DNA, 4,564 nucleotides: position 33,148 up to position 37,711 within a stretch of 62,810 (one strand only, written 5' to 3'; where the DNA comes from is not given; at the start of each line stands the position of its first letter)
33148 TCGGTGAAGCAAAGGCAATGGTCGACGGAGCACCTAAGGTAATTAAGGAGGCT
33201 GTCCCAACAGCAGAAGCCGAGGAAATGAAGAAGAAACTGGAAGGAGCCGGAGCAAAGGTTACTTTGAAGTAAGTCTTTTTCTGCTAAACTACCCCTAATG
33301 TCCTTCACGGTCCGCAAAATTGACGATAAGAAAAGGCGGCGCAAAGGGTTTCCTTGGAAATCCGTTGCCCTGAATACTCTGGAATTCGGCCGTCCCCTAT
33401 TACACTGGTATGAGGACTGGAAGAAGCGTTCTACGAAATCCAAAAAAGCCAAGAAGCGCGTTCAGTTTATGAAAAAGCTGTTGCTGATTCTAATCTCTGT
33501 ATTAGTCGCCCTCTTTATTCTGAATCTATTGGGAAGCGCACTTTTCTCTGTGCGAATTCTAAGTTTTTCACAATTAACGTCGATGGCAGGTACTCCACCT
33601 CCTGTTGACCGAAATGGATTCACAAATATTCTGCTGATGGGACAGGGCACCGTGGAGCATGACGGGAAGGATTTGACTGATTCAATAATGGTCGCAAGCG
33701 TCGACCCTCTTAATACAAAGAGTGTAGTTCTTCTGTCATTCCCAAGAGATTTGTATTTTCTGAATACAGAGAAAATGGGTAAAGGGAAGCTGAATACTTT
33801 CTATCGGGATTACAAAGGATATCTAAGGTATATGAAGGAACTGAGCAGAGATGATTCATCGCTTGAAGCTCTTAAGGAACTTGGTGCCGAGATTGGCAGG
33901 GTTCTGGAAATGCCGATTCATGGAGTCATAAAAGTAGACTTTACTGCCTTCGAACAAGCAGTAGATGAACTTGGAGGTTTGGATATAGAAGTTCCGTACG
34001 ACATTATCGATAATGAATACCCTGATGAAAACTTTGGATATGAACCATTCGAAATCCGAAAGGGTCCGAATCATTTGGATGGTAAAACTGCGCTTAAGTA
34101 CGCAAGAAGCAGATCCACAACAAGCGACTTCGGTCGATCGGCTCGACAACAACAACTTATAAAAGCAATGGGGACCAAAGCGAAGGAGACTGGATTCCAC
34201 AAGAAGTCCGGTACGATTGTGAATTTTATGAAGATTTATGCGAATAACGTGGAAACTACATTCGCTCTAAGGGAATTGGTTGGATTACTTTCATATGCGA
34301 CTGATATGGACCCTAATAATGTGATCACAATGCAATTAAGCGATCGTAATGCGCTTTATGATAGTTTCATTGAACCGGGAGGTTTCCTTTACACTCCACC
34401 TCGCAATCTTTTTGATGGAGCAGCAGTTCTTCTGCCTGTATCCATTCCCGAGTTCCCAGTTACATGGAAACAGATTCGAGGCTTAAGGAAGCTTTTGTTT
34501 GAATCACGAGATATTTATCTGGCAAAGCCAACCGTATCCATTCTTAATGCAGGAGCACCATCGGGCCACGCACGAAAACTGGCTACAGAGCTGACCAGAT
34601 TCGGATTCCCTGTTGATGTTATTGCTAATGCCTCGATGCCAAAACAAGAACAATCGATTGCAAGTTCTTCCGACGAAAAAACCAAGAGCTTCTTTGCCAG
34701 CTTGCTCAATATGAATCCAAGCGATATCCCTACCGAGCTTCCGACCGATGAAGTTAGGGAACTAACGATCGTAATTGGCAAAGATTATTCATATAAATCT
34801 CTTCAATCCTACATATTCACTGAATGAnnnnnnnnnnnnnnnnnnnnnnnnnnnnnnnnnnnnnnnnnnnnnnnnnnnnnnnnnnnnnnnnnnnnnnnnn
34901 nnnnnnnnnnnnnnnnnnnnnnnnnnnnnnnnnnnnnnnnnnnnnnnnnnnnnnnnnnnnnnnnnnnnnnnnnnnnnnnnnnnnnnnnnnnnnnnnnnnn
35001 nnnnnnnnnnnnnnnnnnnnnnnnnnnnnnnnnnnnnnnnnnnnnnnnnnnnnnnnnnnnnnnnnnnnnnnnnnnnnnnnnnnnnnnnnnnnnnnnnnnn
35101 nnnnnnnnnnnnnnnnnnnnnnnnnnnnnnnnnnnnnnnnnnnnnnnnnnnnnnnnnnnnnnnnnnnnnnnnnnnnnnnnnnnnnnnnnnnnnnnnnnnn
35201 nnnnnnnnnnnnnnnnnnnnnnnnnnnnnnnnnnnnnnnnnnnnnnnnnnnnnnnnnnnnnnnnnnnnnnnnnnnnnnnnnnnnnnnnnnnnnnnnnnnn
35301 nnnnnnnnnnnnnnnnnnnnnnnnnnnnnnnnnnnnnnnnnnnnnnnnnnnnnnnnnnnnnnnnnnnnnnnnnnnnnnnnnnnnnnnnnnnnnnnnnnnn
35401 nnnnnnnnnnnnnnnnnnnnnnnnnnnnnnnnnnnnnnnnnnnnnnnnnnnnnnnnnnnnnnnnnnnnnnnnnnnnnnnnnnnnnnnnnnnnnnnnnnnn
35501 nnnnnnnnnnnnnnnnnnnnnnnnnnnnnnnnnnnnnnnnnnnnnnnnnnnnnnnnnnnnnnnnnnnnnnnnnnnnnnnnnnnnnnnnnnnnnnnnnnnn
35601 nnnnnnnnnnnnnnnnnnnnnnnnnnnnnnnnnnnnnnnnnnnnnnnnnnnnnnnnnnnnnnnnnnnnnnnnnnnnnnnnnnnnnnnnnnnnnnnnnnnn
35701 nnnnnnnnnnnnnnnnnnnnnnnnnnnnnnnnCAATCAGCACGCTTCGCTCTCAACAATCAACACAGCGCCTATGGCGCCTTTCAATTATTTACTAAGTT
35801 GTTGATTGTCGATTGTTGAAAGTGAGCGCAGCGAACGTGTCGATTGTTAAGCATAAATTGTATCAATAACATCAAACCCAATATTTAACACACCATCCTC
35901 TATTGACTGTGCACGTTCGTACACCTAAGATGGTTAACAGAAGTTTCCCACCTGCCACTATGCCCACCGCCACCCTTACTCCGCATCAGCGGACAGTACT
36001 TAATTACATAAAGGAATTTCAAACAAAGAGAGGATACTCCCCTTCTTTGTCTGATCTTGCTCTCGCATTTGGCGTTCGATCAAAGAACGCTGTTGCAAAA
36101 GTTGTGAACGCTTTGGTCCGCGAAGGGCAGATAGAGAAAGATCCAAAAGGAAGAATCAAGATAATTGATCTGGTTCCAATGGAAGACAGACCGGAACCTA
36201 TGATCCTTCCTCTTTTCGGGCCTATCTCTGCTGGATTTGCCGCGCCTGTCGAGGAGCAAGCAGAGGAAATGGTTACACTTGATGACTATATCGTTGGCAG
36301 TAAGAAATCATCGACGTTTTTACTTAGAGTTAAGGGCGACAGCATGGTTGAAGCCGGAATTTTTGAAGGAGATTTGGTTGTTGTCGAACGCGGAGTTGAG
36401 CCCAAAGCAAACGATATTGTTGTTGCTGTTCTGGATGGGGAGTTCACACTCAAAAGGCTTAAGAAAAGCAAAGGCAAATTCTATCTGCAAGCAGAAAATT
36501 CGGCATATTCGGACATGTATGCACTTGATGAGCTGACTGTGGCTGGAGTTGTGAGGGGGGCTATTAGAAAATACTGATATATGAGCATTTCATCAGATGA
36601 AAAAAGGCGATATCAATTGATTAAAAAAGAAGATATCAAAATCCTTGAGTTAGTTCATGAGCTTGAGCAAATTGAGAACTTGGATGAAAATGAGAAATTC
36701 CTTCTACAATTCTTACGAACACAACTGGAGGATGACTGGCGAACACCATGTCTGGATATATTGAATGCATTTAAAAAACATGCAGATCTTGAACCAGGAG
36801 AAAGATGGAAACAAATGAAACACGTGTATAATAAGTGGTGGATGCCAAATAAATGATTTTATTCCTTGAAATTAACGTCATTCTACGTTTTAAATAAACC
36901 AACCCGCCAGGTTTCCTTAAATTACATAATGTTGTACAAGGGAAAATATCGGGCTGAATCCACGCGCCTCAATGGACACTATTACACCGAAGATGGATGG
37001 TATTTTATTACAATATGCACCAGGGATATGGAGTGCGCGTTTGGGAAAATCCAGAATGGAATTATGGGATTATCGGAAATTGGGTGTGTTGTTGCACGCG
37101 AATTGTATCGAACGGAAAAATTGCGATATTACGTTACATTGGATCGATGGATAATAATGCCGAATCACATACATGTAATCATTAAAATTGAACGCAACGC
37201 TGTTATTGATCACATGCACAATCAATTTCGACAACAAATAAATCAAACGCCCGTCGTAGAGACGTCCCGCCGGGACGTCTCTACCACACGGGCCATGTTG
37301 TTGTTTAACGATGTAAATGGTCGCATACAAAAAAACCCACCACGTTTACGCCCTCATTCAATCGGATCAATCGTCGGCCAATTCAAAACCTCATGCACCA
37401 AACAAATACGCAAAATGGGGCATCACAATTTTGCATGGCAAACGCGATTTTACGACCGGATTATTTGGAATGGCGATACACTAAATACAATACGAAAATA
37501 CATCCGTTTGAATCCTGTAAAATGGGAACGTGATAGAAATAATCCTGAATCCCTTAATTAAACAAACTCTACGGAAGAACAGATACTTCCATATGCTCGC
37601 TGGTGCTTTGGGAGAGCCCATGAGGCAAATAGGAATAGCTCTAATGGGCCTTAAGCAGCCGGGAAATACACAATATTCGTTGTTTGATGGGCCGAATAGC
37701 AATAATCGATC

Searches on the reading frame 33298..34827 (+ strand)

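Call 40: search_protein_families(library=pfam, proteins=[window:33298-34827:+], max_evalue=0.001)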
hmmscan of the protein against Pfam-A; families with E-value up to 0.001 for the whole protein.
window:33298-34827:+ (509 aa): 2 families
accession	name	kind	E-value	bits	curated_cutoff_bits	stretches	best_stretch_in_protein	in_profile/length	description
PF03816.19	LytR_cpsA_psr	-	6.4e-25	88.5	24.6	1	127-296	2-149/150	LytR_cpsA_psr family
PF13399.11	LytR_C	-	2.1e-08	35.4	22.2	1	412-497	3-86/86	LytR cell envelope-related transcriptional attenuator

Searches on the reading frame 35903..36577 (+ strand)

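Call 41: search_protein_families(library=pfam, proteins=[window:35903-36577:+], max_evalue=0.001)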
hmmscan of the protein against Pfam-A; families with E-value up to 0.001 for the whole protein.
window:35903-36577:+ (224 aa): 3 families
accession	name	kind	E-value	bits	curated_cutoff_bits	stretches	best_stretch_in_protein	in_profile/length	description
PF00717.28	Peptidase_S24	-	2.7e-29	101.7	23.3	1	103-217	1-115/116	Peptidase S24-like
PF01726.22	LexA_DNA_bind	-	1.4e-12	47.7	23.7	1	24-82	3-61/65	LexA DNA binding domain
PF08784.17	RPA_C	-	0.00051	21.2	22.6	1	16-77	40-99/106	Replication protein A C terminal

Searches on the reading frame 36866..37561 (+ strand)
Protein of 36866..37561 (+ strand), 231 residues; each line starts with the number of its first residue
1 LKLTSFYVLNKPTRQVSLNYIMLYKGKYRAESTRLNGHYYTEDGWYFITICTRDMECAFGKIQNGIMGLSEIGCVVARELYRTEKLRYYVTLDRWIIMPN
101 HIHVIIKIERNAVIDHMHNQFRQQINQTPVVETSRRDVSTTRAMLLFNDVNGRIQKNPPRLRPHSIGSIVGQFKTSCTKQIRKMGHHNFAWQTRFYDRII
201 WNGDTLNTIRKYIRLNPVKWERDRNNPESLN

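Call 41: search_protein_families(library=pfam, proteins=[window:36866-37561:+], max_evalue=0.001)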
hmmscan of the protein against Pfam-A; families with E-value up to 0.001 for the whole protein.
window:36866-37561:+ (231 aa): 1 family
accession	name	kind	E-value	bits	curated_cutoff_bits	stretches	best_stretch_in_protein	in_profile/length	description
PF01797.21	Y1_Tnp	-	2.2e-06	28.3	23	0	81-122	32-73/121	Transposase IS200 like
